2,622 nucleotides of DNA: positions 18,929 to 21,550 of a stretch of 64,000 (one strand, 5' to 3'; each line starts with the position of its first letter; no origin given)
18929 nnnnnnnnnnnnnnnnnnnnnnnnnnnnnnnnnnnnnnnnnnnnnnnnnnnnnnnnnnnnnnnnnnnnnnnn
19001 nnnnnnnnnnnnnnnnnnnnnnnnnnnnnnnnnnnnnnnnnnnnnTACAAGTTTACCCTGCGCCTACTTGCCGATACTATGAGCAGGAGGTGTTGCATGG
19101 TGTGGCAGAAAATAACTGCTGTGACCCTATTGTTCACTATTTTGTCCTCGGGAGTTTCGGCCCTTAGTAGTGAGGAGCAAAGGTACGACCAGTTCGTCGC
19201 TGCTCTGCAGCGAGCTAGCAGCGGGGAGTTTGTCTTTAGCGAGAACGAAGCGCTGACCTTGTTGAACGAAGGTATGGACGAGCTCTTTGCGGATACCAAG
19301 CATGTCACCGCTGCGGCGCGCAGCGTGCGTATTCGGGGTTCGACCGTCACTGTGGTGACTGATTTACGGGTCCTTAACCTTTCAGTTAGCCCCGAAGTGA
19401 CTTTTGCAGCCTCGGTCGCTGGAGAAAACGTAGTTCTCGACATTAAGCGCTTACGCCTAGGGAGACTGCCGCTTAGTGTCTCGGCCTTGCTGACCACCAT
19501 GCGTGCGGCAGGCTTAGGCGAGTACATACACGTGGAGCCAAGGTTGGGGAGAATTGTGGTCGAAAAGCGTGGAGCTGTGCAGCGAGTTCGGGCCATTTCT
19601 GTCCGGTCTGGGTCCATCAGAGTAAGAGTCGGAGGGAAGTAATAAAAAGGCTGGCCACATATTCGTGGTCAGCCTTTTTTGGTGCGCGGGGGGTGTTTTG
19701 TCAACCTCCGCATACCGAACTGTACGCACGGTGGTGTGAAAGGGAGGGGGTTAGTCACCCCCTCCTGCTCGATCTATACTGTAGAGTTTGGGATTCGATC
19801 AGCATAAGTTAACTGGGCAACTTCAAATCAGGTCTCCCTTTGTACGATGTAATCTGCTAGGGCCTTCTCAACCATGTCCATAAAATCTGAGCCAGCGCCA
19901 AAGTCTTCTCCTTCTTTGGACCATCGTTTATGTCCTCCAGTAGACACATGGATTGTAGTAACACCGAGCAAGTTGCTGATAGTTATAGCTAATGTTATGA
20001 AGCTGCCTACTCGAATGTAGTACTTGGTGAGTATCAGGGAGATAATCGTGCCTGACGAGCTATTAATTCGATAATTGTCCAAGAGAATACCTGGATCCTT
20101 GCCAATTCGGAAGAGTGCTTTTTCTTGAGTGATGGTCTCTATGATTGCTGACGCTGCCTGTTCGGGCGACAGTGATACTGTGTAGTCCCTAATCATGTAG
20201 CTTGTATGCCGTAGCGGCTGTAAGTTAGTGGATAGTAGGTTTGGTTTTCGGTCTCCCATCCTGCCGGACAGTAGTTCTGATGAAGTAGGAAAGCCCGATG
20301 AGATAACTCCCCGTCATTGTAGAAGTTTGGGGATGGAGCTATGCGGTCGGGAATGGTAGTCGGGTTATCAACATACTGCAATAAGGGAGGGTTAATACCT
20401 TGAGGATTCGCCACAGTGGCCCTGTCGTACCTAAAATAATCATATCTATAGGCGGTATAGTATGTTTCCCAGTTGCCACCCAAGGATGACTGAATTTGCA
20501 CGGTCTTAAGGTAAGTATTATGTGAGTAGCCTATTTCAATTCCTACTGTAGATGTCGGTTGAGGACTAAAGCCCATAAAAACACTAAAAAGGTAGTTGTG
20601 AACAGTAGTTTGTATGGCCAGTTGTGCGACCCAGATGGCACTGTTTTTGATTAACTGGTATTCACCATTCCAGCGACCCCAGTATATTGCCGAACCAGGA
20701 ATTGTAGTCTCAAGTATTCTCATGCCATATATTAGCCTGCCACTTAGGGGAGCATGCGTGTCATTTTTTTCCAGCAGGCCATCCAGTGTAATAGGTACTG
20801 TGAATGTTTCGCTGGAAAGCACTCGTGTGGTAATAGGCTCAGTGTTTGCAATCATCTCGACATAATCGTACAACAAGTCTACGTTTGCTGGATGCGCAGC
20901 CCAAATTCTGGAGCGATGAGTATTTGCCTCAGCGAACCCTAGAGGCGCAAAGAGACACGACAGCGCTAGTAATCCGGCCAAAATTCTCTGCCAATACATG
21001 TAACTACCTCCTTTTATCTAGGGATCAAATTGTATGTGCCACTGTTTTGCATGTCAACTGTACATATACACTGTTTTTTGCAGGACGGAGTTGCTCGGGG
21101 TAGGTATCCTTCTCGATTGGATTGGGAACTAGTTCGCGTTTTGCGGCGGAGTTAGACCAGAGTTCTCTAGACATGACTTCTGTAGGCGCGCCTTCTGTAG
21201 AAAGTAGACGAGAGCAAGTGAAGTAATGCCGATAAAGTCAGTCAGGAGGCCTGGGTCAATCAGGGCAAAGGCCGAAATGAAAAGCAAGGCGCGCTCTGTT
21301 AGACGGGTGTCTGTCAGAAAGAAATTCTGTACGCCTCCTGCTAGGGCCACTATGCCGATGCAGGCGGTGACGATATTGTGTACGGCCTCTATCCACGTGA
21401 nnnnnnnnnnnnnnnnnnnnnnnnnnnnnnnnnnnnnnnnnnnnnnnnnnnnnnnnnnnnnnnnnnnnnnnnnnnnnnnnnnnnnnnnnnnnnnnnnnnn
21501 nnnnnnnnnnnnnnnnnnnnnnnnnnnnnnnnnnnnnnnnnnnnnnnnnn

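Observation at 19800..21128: Low-GC, translationally coupled two-gene cassette: Tyr/Trp/Asn-rich secreted protein + small partner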

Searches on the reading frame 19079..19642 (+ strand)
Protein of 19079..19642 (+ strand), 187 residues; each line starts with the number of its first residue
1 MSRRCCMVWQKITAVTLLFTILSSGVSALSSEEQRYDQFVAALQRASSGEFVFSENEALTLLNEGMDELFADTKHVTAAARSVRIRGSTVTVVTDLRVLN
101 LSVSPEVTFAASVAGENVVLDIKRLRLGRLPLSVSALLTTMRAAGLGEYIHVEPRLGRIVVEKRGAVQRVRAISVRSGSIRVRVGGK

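Call 4: search_protein_families(library=pfam, proteins=[window:19079-19642:+], max_evalue=1)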
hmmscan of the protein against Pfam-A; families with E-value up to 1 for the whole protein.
window:19079-19642:+ (187 aa): 4 families
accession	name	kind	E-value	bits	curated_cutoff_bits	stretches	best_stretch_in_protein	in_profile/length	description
PF09911.14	DUF2140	-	1.5e-07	31.6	34.3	1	12-162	8-157/187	Uncharacterized protein conserved in bacteria (DUF2140)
PF20520.3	Ac45-VOA1_TM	-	0.013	15.6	25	1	9-39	8-37/39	V0 complex accessory subunit Ac45/VOA1 transmembrane domain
PF09973.14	DUF2208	-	0.092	12.8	24.3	1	7-64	19-75/231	Predicted membrane protein (DUF2208)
PF17758.7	Prot_ATP_ID_OB_N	-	0.11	12.6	23.4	1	86-121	11-46/62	Proteasomal ATPase OB N-terminal domain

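Call 5: search_protein_families(library=ncbifam, proteins=[window:19079-19642:+], max_evalue=1)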
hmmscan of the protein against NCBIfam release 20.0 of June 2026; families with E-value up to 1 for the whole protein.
window:19079-19642:+ (187 aa): 1 family
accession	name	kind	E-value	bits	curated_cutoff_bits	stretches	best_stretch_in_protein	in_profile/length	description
NF004645.0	PRK05989.2-3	equivalog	0.31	8.2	1619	1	9-99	3-92/1597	cobaltochelatase subunit CobN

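Call 43: find_encoding_contigs(protein=window:19097-19642:+, flank=5000, max_places=10)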
Protein window:19097-19642:+ (181 aa): 12 contigs read that carry it; 10 places shown.
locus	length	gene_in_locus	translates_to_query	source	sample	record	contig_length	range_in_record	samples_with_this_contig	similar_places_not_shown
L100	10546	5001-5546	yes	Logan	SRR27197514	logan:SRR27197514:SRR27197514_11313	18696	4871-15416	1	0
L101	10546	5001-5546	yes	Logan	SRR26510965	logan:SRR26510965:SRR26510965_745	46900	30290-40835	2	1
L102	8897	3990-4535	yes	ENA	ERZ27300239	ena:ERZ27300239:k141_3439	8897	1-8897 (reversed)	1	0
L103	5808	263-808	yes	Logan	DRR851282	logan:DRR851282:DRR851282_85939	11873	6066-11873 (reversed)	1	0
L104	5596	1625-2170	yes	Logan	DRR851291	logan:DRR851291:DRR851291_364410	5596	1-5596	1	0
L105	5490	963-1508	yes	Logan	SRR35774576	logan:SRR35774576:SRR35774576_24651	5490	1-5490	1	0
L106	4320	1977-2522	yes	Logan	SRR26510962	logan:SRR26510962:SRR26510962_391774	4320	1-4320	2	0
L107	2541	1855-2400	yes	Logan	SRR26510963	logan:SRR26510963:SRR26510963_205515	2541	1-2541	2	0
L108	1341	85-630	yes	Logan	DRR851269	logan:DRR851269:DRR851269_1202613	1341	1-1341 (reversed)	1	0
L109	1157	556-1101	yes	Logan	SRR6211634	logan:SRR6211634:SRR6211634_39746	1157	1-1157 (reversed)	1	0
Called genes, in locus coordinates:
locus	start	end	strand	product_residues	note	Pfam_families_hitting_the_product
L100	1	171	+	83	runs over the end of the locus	-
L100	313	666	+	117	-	PF22746:SHOCT-like_DUF2089-C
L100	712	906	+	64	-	PF04024:PspC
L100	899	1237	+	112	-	PF04020:Phage_holin_4_2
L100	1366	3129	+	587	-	PF00664:ABC_membrane, PF00005:ABC_tran, PF02463:SMC_N (faint)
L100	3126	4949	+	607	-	PF00664:ABC_membrane, PF00005:ABC_tran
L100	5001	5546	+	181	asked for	PF09911:DUF2140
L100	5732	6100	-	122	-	-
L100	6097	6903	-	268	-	-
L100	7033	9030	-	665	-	PF06808:DctM, PF11874:DUF3394 (weak)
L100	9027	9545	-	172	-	PF08905:DUF1850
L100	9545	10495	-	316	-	PF16868:NMT1_3, PF12974:Phosphonate-bd (weak), PF09084:NMT1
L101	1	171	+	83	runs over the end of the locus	-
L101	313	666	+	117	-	PF22746:SHOCT-like_DUF2089-C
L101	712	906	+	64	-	PF04024:PspC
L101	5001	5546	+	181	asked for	PF09911:DUF2140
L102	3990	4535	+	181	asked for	PF09911:DUF2140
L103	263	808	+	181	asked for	PF09911:DUF2140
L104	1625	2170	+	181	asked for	PF09911:DUF2140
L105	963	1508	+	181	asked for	PF09911:DUF2140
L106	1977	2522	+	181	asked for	PF09911:DUF2140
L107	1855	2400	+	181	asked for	PF09911:DUF2140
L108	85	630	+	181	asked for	PF09911:DUF2140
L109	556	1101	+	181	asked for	PF09911:DUF2140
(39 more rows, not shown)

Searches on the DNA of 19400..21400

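Call 70: search_rna_families(source=window, start=19400, end=21400, threshold=evalue, max_evalue=1)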
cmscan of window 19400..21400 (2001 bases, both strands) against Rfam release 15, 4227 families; matches with E-value up to 1: 2.
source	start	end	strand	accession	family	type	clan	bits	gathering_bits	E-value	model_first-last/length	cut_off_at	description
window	19644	19679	+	RF00752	mir-14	Gene; miRNA;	-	20.6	53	0.32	13-51/63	no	mir-14 microRNA precursor family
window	20101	20153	+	RF01126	sR41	Gene; snRNA; snoRNA; CD-box;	-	17.3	54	0.36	1-53/53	no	Small nucleolar RNA sR41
